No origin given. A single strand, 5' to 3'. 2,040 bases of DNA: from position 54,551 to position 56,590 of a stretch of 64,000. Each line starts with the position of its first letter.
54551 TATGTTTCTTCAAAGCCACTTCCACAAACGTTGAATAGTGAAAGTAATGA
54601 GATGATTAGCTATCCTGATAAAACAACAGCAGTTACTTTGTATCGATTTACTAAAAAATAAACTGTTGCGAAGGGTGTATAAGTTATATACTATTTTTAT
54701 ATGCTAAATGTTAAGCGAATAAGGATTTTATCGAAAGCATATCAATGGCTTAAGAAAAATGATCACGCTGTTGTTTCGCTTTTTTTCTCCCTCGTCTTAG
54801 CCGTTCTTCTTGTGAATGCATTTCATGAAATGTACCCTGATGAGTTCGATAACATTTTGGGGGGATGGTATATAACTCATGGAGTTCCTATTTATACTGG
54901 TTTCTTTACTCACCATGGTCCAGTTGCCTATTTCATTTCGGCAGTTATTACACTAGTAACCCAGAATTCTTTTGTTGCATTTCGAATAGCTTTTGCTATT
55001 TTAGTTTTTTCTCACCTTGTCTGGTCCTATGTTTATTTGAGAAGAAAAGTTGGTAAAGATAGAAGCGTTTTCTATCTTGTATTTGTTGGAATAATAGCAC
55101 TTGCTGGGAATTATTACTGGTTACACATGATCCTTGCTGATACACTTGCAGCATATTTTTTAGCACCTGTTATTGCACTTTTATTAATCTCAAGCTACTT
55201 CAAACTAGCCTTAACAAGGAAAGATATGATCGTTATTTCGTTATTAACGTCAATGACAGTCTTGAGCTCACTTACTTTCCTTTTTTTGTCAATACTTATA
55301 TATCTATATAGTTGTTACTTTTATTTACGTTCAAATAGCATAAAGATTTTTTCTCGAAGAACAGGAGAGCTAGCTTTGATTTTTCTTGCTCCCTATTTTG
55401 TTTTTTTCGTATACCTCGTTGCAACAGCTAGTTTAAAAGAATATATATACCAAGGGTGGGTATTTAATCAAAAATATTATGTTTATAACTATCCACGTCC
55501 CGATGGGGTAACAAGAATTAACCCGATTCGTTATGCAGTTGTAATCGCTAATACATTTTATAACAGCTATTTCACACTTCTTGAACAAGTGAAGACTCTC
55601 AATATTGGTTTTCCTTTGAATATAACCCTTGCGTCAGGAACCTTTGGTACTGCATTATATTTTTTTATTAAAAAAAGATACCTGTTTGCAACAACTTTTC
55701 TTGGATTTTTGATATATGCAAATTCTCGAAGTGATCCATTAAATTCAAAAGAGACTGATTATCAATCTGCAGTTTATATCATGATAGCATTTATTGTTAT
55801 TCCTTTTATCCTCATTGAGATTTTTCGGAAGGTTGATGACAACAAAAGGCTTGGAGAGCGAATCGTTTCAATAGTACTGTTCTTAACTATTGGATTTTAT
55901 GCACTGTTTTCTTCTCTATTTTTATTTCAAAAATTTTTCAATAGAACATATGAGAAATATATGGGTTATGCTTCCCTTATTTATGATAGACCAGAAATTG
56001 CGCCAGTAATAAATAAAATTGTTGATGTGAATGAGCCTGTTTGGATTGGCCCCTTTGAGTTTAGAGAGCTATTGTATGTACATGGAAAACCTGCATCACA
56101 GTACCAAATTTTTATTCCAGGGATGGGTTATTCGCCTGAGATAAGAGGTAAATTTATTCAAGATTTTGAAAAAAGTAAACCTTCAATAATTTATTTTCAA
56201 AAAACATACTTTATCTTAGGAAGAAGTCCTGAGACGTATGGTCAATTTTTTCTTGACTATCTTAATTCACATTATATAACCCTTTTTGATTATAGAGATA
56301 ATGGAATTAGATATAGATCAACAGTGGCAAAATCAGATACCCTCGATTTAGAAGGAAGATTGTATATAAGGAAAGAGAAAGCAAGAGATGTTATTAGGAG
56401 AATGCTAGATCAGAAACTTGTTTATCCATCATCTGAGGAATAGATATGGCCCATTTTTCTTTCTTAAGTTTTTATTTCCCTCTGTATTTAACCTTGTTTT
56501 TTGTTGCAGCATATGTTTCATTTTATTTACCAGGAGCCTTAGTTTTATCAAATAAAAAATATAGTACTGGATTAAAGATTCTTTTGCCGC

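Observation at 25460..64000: ~38.5-kb co-directional envelope-glycosylation supercluster with at least 14 GT-C polytopic transferases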

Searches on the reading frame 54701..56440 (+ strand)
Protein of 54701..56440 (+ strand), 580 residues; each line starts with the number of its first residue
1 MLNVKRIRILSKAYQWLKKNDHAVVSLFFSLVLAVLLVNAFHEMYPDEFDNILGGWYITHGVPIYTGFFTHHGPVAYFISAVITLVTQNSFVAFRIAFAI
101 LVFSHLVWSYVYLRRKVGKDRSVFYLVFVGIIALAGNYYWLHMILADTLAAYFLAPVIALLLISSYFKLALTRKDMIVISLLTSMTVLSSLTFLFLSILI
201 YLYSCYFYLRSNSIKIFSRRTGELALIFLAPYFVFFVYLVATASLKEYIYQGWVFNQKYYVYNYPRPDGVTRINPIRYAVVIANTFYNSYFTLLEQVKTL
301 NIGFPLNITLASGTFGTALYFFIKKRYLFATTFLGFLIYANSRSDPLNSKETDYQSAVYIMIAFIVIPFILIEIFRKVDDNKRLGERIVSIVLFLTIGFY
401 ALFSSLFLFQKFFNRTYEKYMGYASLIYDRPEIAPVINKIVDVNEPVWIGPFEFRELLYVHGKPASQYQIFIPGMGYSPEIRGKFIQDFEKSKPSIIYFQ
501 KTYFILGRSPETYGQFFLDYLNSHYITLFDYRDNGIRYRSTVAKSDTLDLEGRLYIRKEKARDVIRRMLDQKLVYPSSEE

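Call 5: search_protein_families(library=pfam, proteins=[window:54701-56440:+], max_evalue=0.01)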
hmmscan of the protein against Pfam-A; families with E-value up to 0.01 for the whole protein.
window:54701-56440:+ (580 aa): 0 families

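Call 38: find_homologous_proteins(query=window:54701-56440:+, max_evalue=0.00001)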
Query window:54701-56440:+ (580 aa): 346 proteins with E <= 0.00001 among 8000 candidates; the best 120 are listed.
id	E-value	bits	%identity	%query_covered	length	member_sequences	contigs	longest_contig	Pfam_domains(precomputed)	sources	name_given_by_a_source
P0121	0.0e+0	1279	100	100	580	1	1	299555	-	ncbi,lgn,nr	ncbi:MAG: hypothetical protein HZC02_04450 [Candidatus Levybacteria bacterium]|nr:hypothetical prote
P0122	3.7e-298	1008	75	99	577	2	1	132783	-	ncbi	-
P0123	1.1e-247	842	62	99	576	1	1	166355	-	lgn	-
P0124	1.9e-247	841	63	97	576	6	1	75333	-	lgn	-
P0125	1.1e-245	835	62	98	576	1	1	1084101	-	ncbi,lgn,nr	ncbi:MAG: hypothetical protein KatS3mg089_0391 [Patescibacteria group bacterium]|nr:MAG: hypothetica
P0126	3.1e-243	827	62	98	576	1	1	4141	-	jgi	jgi:hypothetical protein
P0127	3.7e-241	820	61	98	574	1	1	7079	-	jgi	jgi:hypothetical protein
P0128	1.7e-238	811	61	98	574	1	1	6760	-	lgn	-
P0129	7.0e-238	809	61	98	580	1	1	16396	-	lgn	-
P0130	1.2e-231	789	59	99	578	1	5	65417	-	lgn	-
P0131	3.9e-230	784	58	100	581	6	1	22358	-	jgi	-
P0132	1.1e-229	782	59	99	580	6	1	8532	-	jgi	jgi:hypothetical protein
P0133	7.8e-222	756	58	97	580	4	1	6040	-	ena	-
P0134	3.1e-221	754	58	99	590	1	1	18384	-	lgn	-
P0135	3.7e-215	734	60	93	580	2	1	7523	-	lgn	-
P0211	5.4e-146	506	45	95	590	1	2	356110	-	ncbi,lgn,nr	ncbi:MAG TPA: hypothetical protein VLF68_01450 [Candidatus Saccharimonadales bacterium]|nr:hypotheti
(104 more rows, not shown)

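Call 42: search_solved_structures(query=A4, max_evalue=10, show_alignments=1)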
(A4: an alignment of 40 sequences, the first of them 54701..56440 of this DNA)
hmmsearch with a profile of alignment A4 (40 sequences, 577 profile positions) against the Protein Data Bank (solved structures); distinct sequences matched with E-value up to 10: 44.
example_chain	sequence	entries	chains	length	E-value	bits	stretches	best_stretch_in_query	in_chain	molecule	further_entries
9fap_C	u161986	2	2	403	0.063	15.2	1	102-213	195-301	Isoform 2 of Gamma-aminobutyric acid receptor subunit gamma-2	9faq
9fau_C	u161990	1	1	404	0.063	15.2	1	102-213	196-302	Isoform 2 of Gamma-aminobutyric acid receptor subunit gamma-2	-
9faj_C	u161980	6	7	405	0.064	15.2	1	102-213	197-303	Isoform 2 of Gamma-aminobutyric acid receptor subunit gamma-2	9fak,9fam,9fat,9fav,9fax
9faw_C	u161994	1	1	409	0.065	15.2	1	102-213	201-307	Isoform 2 of Gamma-aminobutyric acid receptor subunit gamma-2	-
7qn5_A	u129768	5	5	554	0.071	15.1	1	102-220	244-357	Gamma-aminobutyric acid receptor subunit alpha-4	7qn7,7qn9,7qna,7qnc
9rge_C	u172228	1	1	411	0.075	15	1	102-215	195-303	Gamma-aminobutyric acid receptor subunit gamma-2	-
9fas_C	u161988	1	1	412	0.076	15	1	102-215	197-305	Isoform 1 of Gamma-aminobutyric acid receptor subunit gamma-2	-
9rgd_C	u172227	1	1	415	0.077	14.9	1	102-215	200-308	Gamma-aminobutyric acid receptor subunit gamma-2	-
6dw0_D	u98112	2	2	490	0.08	14.9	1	102-213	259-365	Gamma-aminobutyric acid receptor subunit gamma-2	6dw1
9oum_D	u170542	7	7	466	0.081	14.9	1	102-213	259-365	Gamma-aminobutyric acid receptor subunit gamma-2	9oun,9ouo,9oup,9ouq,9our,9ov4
9crs_E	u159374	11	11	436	0.085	14.8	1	102-215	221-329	Gamma-aminobutyric acid receptor subunit gamma-2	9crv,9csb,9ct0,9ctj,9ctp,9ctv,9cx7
8foi_D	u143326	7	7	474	0.097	14.6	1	102-215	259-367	Gamma-aminobutyric acid receptor subunit gamma-2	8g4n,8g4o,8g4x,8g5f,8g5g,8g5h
9cxa_E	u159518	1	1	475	0.097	14.6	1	102-215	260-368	Gamma-aminobutyric acid receptor subunit gamma-2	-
7qna_C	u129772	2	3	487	0.1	14.5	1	102-215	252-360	Gamma-aminobutyric acid receptor subunit gamma-2 | Gamma-aminobutyric acid type A receptor subunit gamma2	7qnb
6hug_C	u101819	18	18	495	0.1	14.5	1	102-215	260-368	Gamma-aminobutyric acid receptor subunit gamma-2 | GABA(A) receptor subunit gamma-2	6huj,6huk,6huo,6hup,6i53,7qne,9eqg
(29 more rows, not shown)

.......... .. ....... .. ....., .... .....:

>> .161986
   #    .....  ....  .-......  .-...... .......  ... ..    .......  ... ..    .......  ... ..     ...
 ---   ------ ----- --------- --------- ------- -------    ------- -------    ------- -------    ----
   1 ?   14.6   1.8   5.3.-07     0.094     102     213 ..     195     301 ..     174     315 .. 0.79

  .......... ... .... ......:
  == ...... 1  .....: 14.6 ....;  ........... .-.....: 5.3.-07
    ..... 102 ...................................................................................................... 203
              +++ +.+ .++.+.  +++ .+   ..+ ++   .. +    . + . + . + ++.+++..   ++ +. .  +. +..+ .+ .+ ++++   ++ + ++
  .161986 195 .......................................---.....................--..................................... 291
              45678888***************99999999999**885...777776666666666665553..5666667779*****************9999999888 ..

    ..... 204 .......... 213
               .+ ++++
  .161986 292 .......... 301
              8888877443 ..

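Call 44: find_encoding_contigs(protein=P0121, flank=10000, max_places=2)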
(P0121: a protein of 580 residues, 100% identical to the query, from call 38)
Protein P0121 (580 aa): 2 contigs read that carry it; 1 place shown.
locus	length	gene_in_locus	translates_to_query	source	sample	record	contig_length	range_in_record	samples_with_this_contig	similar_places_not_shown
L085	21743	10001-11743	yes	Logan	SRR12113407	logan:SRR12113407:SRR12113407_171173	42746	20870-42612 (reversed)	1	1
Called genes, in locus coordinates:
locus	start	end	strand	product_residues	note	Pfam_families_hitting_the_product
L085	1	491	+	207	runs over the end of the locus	?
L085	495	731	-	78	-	PF18893:DUF5652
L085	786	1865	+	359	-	PF13439:Glyco_transf_4 (weak), PF00534:Glycos_transf_1, PF13692:Glyco_trans_1_4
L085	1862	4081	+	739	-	PF09586:YfhO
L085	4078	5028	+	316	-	PF00535:Glycos_transf_2, PF10111:Glyco_tranf_2_2 (weak), PF13641:Glyco_tranf_2_3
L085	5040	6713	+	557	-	PF13231:PMT_2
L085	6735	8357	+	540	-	PF02366:PMT, PF13231:PMT_2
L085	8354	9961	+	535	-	PF13231:PMT_2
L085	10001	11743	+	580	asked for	-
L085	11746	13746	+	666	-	-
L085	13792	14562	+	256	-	PF00535:Glycos_transf_2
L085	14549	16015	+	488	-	PF13231:PMT_2 (weak)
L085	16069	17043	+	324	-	PF01073:3Beta_HSD, PF01370:Epimerase, PF02719:Polysacc_synt_2, PF04321:RmlD_sub_bind, PF05368:NmrA (faint), PF07993:NAD_binding_4 (faint), PF13460:NAD_binding_10 (weak), PF16363:GDP_Man_Dehyd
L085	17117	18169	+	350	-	PF13439:Glyco_transf_4 (weak), PF00534:Glycos_transf_1, PF13692:Glyco_trans_1_4, PF20706:GT4-conflict (weak)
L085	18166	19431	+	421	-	PF01943:Polysacc_synt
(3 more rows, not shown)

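Call 50: predict_structure(alignment_id=A4)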
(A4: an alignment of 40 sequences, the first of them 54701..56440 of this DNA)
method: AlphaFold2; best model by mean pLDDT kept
length: 580 residues; sequences in the alignment: 40
mean_pLDDT: 91.2   pTM: 0.90
mean pLDDT of the five models: 91.2, 90.8, 90.5, 89.0, 88.6
residues with pLDDT >= 90: 420; 70-90: 140; 50-70: 19; < 50: 1
segments of 3 or more residues with pLDDT < 50: none
pLDDT, mean of each block of 10 residues (from residue 1): 74 77 91 94 88 95 93 93 95 96 98 95 96 91 93 97 96 98 96 93 97 94 96 97 95 85 71 83 88 90 88 96 95 95 64 80 97 88 85 95 94 86 80 95 94 94 93 90 95 96 89 95 95 90 92 96 96 86
secondary structure, 60 per line:
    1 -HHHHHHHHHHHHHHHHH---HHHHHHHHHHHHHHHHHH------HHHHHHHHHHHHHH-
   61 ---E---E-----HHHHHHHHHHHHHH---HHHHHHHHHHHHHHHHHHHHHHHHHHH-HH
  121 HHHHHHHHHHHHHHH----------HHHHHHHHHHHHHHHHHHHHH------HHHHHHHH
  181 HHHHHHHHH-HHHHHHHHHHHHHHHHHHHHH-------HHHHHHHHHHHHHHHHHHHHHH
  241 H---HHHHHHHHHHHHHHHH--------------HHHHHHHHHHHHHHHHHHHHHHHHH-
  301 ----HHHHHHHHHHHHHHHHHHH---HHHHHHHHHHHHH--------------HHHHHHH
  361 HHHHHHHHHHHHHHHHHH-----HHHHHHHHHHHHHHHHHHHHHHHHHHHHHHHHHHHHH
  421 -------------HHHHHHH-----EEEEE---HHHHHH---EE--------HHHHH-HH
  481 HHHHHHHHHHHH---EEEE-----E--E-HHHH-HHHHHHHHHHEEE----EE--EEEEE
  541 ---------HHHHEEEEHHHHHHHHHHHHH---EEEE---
elements in order: H2-18 H22-39 H46-59 H74-87 H91-117 H119-135 H146-166 H173-189 H191-211 H219-241 H245-260 H275-299 H305-323 H327-339 H354-378 H384-420 H434-440 E446-450 H454-459 H473-477 H479-492 E496-499 H510-513 H515-524 E525-527 E536-540 H550-553 E554-557 H558-570 E574-577
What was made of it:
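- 54701..56443 (+): GT-C by fold; family without a Pfam model; invariant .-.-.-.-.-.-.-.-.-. after TM1. AF2 model pLDDT 91.2 (call 50).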

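Call 75: search_protein_families(library=ncbifam, proteins=[window:54701-56440:+], max_evalue=0.01)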
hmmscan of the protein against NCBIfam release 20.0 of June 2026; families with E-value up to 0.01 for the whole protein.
window:54701-56440:+ (580 aa): 0 families

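Call 79: find_encoding_contigs(protein=P0211, flank=10000, max_places=1)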
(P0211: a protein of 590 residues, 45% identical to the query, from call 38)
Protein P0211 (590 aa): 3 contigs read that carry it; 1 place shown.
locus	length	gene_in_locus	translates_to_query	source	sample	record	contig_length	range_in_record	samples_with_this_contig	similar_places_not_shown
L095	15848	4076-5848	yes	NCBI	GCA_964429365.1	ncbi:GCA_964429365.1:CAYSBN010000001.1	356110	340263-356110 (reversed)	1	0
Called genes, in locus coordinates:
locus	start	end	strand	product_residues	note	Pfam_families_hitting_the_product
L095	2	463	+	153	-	?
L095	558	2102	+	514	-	PF13231:PMT_2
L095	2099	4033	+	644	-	-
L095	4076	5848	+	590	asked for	-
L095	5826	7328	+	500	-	-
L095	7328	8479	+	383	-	PF13231:PMT_2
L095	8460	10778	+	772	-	PF09586:YfhO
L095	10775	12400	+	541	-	PF02366:PMT, PF13231:PMT_2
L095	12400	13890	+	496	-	PF13231:PMT_2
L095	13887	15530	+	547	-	PF10131:PTPS_related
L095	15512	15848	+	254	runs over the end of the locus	PF00535:Glycos_transf_2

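Call 85: search_protein_families(library=pfam, proteins=[window:54701-56440:+], max_evalue=5)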
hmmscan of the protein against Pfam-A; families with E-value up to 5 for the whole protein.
window:54701-56440:+ (580 aa): 0 families
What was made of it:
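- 54701..56443 (+): No Pfam or NCBIfam hit (calls 5, 75, 85).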
